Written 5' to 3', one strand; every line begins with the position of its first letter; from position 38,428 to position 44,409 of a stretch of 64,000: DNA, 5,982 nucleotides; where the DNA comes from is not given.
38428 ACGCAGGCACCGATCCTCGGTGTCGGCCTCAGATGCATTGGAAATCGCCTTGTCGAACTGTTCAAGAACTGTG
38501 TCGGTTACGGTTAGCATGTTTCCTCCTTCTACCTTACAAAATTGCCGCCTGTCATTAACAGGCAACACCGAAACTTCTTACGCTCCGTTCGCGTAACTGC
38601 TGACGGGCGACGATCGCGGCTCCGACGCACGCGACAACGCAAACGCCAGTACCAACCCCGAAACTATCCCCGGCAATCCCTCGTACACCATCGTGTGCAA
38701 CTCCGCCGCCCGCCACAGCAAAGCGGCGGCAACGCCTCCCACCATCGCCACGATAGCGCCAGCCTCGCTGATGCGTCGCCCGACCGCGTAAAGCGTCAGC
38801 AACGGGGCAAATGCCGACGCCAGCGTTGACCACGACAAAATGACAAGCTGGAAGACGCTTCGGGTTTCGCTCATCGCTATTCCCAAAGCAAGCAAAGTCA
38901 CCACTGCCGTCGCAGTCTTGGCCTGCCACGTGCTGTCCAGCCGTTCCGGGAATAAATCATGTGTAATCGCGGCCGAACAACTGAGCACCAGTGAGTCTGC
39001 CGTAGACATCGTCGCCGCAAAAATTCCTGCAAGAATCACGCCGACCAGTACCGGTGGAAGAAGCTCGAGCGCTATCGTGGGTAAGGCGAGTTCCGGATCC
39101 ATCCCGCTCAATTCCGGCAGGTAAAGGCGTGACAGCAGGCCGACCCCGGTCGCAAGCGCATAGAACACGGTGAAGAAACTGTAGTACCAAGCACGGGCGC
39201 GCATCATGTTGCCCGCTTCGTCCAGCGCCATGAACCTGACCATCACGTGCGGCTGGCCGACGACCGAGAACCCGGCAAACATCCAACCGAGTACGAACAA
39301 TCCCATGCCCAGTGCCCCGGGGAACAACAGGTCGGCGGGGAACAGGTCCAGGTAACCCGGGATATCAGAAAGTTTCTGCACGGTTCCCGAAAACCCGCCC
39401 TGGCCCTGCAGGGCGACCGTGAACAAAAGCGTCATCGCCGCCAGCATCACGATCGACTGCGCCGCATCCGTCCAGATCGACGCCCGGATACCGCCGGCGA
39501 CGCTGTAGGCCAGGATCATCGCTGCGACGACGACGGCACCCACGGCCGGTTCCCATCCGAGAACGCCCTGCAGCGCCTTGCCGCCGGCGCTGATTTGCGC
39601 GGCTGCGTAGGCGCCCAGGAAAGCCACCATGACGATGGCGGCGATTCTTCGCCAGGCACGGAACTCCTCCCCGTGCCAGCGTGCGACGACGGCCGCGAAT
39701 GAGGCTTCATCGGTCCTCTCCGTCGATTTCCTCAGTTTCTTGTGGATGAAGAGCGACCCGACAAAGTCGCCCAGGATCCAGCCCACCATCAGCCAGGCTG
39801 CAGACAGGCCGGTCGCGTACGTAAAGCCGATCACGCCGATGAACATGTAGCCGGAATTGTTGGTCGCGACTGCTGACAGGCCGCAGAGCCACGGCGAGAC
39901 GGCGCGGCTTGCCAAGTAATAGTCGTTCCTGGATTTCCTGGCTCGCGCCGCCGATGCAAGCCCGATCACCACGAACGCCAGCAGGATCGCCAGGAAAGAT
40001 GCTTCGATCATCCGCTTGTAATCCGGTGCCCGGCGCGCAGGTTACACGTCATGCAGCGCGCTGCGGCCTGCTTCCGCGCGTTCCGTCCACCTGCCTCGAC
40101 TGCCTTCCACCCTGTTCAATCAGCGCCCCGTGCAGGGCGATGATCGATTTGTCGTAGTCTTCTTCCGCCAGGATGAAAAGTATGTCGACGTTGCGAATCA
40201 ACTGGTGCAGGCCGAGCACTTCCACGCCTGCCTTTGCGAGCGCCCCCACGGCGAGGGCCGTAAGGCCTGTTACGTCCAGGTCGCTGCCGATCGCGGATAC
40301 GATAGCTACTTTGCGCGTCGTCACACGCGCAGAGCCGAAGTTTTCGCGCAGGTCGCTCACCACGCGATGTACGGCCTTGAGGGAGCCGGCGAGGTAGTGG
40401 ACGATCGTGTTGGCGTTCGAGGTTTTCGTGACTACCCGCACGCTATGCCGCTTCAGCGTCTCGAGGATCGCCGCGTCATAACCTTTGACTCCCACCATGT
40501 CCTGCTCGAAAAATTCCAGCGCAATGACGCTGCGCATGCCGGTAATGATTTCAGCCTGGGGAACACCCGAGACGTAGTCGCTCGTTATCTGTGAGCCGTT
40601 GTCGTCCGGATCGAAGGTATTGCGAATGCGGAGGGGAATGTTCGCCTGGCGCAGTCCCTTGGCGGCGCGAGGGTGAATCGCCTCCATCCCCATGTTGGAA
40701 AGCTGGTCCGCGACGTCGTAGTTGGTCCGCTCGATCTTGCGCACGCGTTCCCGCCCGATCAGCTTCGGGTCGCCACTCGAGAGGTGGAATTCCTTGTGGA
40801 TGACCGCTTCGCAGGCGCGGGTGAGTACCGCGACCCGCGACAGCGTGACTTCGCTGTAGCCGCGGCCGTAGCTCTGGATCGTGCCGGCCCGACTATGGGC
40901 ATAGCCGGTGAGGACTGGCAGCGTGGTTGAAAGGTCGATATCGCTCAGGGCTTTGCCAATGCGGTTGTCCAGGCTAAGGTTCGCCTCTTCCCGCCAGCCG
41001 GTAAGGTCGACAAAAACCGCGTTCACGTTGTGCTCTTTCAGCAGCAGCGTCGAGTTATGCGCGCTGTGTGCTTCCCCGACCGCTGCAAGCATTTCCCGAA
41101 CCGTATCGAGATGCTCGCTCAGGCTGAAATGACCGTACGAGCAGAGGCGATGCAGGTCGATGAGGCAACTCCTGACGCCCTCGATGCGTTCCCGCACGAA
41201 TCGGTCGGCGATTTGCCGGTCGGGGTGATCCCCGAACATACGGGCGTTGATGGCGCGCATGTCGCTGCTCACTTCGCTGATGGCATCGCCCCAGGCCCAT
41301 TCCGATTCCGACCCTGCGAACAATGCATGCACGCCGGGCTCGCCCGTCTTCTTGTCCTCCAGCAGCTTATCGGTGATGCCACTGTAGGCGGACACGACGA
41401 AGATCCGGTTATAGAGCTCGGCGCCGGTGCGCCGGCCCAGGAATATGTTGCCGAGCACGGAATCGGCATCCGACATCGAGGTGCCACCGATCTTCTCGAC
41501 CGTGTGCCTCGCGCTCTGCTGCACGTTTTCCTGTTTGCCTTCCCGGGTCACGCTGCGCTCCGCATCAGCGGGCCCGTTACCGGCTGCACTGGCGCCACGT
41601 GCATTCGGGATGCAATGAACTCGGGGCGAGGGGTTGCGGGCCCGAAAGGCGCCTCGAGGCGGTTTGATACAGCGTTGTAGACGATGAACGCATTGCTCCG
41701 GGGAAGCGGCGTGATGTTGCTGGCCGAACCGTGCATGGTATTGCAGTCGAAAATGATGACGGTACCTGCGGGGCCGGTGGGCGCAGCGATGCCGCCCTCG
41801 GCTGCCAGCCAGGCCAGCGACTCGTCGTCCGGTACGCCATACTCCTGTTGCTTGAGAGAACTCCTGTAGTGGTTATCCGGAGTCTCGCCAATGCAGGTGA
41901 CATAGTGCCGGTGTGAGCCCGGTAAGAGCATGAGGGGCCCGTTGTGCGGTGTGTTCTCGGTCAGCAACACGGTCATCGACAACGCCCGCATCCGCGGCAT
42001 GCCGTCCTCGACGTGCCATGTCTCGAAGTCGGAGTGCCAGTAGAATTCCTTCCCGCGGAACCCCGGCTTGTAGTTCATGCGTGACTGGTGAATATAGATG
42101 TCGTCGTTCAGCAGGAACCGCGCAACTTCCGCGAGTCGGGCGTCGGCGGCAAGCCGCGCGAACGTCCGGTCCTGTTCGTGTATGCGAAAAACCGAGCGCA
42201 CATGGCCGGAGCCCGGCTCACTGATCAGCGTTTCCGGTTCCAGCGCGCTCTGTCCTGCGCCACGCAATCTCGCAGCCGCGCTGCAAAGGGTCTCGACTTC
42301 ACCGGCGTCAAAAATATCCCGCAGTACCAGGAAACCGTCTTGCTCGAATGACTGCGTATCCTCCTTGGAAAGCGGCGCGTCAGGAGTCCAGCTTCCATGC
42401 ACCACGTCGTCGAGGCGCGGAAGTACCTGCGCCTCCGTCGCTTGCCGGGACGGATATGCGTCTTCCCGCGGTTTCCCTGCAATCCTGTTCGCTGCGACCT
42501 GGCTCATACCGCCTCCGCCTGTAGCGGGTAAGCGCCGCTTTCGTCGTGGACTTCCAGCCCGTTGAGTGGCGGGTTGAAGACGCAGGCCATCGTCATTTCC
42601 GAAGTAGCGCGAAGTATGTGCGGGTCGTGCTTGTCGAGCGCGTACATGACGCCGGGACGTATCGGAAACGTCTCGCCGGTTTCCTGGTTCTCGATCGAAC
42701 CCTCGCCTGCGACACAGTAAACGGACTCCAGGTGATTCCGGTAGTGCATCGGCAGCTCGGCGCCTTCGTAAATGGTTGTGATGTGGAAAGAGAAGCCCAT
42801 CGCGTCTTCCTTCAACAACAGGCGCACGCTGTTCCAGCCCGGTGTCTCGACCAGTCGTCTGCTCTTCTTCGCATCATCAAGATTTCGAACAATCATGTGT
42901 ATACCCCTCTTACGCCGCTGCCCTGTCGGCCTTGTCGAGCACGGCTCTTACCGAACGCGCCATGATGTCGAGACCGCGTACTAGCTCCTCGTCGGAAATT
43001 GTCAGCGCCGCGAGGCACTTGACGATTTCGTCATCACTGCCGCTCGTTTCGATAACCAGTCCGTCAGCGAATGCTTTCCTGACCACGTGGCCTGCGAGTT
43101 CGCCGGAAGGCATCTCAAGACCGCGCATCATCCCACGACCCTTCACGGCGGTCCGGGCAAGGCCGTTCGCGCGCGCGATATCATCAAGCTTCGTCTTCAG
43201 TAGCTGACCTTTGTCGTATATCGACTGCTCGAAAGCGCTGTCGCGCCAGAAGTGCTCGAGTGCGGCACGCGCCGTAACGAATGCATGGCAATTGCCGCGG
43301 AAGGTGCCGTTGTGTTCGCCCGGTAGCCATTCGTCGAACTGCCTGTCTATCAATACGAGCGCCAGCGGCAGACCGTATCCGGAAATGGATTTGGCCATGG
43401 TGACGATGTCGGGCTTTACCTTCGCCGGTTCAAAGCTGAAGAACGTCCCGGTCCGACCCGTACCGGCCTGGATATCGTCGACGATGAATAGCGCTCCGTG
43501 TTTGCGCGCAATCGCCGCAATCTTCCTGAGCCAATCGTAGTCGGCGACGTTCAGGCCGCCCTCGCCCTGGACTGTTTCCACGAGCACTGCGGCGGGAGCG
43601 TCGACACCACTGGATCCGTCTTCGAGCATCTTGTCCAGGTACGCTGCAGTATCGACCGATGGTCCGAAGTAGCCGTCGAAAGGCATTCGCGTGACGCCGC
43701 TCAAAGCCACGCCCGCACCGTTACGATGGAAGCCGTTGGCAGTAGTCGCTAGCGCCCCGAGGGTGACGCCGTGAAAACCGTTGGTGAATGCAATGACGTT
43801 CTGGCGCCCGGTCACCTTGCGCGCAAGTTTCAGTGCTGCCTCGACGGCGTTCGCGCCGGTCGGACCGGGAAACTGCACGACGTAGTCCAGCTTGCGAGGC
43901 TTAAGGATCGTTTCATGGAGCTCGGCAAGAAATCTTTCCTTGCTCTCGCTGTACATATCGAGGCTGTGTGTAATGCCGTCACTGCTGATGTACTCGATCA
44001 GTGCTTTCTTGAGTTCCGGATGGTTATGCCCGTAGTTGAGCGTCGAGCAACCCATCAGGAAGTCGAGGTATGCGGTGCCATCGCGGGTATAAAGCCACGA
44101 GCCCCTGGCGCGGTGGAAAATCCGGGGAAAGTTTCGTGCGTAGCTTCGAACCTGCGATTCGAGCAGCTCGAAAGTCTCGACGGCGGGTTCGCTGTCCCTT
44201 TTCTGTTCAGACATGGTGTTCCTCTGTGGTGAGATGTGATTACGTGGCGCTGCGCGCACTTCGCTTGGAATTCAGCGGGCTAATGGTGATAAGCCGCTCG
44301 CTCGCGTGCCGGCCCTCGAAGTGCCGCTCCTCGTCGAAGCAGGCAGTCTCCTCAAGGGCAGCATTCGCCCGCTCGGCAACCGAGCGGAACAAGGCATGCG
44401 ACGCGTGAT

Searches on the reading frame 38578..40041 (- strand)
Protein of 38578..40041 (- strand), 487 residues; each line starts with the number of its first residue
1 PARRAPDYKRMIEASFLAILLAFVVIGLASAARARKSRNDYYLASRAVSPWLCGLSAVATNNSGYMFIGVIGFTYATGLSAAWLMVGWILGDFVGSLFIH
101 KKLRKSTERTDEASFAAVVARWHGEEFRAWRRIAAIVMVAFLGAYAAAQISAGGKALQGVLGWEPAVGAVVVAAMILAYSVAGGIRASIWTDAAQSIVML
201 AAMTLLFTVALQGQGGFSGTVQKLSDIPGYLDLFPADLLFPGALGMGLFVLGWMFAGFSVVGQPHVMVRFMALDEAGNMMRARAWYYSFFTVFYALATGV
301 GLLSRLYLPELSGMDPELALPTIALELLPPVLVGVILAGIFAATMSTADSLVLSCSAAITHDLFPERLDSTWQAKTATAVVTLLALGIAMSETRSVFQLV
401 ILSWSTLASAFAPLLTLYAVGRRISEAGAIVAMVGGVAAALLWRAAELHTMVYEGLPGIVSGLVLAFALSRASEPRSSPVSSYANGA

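Call 49: search_protein_families(library=pfam, proteins=[window:38578-40041:-], max_evalue=0.00001)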
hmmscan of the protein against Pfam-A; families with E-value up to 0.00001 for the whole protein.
window:38578-40041:- (487 aa): 1 family
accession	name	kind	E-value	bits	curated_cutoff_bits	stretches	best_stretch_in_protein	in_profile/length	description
PF00474.23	SSF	-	4.7e-55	187.6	22.8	1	41-436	1-406/406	Sodium:solute symporter family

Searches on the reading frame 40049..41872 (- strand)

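Call 13: search_protein_families(library=pfam, proteins=[window:40049-41872:-], max_evalue=0.0001)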
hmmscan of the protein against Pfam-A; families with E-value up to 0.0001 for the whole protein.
window:40049-41872:- (607 aa): 3 families
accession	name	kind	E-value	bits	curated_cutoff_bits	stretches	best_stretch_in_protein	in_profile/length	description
PF00696.33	AA_kinase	-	2e-19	70.7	24.9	1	124-418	3-234/234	Amino acid kinase family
PF22468.2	ACT_9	-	4.9e-06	26.7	27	0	526-583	2-60/61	ACT domain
PF13840.12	ACT_7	-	2.1e-05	24.7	27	1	520-581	7-64/65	ACT domain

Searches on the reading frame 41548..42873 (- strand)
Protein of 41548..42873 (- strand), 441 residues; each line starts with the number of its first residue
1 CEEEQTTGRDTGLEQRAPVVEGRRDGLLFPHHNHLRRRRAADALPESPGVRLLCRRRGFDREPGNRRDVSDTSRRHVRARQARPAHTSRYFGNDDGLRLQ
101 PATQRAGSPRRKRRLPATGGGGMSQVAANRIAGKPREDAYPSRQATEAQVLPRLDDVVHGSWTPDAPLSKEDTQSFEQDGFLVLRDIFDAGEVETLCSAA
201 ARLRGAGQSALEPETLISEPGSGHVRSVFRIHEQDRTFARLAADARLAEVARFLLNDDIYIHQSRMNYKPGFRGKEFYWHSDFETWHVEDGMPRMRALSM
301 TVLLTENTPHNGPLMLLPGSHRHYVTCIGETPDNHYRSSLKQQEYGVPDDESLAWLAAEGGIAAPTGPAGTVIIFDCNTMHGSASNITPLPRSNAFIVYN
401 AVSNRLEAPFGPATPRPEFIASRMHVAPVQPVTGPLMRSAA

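Call 49: search_protein_families(library=pfam, proteins=[window:41548-42873:-], max_evalue=0.00001)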
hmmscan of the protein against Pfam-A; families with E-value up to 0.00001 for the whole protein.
window:41548-42873:- (441 aa): 1 family
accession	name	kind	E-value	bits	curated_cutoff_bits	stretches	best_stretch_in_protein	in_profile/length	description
PF05721.19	PhyH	-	5e-31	109.1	22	1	176-392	1-211/213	Phytanoyl-CoA dioxygenase (PhyH)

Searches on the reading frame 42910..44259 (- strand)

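Call 13: search_protein_families(library=pfam, proteins=[window:42910-44259:-], max_evalue=0.0001)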
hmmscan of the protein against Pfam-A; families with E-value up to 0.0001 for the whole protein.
window:42910-44259:- (449 aa): 1 family
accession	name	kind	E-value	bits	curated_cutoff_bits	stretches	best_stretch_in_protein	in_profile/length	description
PF00202.27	Aminotran_3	-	2.3e-78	264.1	30.5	1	42-435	7-401/403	Aminotransferase class-III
